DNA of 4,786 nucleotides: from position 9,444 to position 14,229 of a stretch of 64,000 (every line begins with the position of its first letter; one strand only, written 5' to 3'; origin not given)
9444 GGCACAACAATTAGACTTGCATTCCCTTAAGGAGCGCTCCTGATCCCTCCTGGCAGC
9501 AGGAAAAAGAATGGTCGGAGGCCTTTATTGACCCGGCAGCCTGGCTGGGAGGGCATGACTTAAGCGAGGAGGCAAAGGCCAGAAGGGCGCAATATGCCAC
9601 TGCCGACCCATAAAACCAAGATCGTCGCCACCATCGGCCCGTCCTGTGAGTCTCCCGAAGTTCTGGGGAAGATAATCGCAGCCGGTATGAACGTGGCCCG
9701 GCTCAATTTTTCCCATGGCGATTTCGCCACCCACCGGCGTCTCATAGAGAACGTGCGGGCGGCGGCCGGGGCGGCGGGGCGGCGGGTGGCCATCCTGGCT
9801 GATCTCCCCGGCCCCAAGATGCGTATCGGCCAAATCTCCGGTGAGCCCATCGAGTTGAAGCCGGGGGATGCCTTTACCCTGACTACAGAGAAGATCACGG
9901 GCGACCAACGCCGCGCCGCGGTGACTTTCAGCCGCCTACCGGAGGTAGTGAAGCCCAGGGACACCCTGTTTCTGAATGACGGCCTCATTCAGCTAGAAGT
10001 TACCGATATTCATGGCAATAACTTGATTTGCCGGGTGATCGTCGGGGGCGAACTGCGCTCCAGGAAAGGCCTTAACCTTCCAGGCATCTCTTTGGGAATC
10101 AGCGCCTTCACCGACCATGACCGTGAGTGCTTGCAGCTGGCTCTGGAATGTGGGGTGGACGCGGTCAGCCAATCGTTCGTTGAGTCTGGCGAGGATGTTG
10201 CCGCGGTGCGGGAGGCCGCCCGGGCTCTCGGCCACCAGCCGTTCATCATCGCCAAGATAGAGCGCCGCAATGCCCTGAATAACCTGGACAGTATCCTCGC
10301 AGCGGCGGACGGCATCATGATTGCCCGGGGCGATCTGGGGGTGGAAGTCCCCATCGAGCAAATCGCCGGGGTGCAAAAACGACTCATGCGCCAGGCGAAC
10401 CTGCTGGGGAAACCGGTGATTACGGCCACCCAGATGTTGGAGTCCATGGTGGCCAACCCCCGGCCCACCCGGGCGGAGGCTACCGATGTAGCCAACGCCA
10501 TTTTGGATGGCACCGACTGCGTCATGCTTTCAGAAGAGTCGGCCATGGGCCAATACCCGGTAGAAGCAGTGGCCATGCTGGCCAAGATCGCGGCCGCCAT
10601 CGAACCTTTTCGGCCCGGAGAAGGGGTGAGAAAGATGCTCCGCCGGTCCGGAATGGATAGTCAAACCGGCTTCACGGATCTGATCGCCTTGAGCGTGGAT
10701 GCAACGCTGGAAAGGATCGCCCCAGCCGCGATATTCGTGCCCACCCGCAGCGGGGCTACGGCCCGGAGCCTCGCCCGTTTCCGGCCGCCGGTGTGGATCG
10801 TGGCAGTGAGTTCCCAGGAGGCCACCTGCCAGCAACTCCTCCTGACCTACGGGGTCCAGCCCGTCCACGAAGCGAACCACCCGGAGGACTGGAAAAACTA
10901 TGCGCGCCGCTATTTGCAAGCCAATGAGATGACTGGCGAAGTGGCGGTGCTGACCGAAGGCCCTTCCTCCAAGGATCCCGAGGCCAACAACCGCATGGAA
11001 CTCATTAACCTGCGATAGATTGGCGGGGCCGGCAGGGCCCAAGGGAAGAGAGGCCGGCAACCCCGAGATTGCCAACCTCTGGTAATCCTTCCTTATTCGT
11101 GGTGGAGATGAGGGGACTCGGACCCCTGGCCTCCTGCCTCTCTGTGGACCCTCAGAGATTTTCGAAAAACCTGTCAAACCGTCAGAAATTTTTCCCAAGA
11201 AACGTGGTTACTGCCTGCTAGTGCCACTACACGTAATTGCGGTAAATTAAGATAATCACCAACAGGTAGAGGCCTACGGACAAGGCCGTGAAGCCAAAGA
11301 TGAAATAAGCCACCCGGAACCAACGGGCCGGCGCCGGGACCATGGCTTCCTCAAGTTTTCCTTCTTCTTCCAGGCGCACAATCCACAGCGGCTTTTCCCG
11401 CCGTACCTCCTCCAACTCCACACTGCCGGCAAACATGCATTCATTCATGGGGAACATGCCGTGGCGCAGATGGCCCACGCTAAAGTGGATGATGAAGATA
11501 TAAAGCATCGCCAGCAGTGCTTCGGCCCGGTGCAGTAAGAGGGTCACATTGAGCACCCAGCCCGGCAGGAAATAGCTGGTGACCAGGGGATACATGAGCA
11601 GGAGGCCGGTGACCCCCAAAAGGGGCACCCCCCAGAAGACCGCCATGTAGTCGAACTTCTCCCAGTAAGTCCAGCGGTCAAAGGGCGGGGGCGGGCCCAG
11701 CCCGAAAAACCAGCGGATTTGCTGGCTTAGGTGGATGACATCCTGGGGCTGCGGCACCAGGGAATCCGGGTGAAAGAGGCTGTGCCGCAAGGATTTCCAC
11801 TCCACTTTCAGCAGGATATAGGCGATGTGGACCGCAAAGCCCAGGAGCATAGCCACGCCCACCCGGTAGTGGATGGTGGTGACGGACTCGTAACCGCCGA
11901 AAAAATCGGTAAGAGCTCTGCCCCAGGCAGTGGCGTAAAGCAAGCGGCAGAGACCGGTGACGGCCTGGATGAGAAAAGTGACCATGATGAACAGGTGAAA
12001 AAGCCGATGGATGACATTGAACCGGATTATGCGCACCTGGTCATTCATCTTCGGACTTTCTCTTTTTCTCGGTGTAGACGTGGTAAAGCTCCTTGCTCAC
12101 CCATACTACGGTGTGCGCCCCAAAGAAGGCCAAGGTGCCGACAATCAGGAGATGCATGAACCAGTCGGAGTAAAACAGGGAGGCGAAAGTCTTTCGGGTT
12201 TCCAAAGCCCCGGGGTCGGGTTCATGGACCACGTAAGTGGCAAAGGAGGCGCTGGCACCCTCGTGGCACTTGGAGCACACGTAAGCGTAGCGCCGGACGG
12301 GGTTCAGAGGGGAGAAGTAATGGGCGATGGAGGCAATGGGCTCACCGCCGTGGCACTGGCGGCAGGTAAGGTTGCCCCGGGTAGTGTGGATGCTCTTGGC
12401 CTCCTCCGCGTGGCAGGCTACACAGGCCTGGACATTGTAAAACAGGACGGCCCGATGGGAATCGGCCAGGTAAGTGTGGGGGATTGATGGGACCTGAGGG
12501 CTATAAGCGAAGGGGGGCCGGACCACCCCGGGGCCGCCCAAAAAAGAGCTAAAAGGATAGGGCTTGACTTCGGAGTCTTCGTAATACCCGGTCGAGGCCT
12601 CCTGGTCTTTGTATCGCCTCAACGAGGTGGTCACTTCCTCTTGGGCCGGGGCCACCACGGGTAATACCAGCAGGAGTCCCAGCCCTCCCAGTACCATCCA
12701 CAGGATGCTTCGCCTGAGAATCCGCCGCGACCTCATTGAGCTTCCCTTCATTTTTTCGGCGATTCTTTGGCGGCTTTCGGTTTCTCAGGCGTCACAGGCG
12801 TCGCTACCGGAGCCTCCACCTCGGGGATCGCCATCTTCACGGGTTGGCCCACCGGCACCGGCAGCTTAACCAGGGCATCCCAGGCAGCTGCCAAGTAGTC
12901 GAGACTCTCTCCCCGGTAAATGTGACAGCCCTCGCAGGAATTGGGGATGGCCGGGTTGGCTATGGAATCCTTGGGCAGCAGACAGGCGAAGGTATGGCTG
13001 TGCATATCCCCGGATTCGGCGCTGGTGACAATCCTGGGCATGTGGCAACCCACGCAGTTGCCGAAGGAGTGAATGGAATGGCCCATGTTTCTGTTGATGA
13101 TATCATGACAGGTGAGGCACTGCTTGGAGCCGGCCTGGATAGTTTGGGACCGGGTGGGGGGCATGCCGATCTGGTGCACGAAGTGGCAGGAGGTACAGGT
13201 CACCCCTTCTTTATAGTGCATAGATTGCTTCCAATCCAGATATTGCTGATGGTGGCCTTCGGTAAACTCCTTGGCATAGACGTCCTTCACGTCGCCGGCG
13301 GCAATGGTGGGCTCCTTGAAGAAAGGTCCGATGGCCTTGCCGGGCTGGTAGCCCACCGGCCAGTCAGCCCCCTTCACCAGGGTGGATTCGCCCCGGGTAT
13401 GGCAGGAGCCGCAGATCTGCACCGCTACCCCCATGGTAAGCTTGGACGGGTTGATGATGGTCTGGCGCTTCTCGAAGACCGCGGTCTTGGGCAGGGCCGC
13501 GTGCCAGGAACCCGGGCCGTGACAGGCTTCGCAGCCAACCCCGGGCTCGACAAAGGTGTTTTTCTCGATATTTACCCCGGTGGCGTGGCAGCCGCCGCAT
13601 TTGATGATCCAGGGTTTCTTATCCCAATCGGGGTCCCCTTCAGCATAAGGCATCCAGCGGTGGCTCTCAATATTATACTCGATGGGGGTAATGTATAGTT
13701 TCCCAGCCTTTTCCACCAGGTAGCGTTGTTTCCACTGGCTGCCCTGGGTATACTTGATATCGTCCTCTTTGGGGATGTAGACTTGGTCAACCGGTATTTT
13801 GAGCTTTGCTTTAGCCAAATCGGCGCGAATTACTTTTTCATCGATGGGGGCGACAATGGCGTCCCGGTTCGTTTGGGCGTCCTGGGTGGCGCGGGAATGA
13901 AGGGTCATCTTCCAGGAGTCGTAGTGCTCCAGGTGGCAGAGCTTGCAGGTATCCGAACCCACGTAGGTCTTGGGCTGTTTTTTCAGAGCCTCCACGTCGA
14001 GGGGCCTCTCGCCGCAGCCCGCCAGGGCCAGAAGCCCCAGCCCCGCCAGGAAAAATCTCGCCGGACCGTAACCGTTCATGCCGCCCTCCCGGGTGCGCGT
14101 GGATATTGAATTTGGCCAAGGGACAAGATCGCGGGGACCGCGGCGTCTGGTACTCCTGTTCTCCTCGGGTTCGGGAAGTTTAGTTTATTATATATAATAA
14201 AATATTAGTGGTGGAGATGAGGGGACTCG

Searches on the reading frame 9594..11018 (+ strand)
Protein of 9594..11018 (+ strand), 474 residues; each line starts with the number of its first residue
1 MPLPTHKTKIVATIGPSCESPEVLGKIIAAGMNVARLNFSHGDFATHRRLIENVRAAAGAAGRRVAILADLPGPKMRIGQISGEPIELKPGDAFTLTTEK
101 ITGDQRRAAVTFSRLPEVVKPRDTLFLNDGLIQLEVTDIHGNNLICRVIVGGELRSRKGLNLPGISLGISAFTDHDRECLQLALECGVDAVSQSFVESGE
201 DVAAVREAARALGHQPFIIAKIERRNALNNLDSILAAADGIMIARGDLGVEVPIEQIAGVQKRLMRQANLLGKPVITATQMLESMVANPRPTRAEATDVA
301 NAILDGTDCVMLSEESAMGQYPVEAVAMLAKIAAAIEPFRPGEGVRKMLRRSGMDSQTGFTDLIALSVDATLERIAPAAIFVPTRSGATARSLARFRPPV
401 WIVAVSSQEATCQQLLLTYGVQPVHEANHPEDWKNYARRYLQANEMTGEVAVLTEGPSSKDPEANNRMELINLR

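Call 12: search_protein_families(library=pfam, proteins=[window:9594-11018:+], max_evalue=0.00001)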
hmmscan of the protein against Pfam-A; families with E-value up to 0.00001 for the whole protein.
window:9594-11018:+ (474 aa): 2 families
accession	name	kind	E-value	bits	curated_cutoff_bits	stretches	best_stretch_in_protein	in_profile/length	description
PF00224.27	PK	-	9.2e-115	383.6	30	1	6-326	2-328/328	Pyruvate kinase, barrel domain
PF02887.21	PK_C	-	1.2e-17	64.5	28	1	364-468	3-111/114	Pyruvate kinase, alpha/beta domain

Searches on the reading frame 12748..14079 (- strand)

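Call 48: search_protein_families(library=pfam, proteins=[window:12748-14079:-], max_evalue=0.00001)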
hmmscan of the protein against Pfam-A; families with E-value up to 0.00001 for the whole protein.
window:12748-14079:- (443 aa): 2 families
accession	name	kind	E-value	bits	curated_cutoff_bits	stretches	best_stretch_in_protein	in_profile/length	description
PF13435.11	Cytochrome_C554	-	4.6e-08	34.3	20.8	0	160-188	50-84/84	Cytochrome c554 and c-prime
PF14537.11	Cytochrom_c3_2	-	3.4e-07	31.1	25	0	159-229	7-66/79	Cytochrome c3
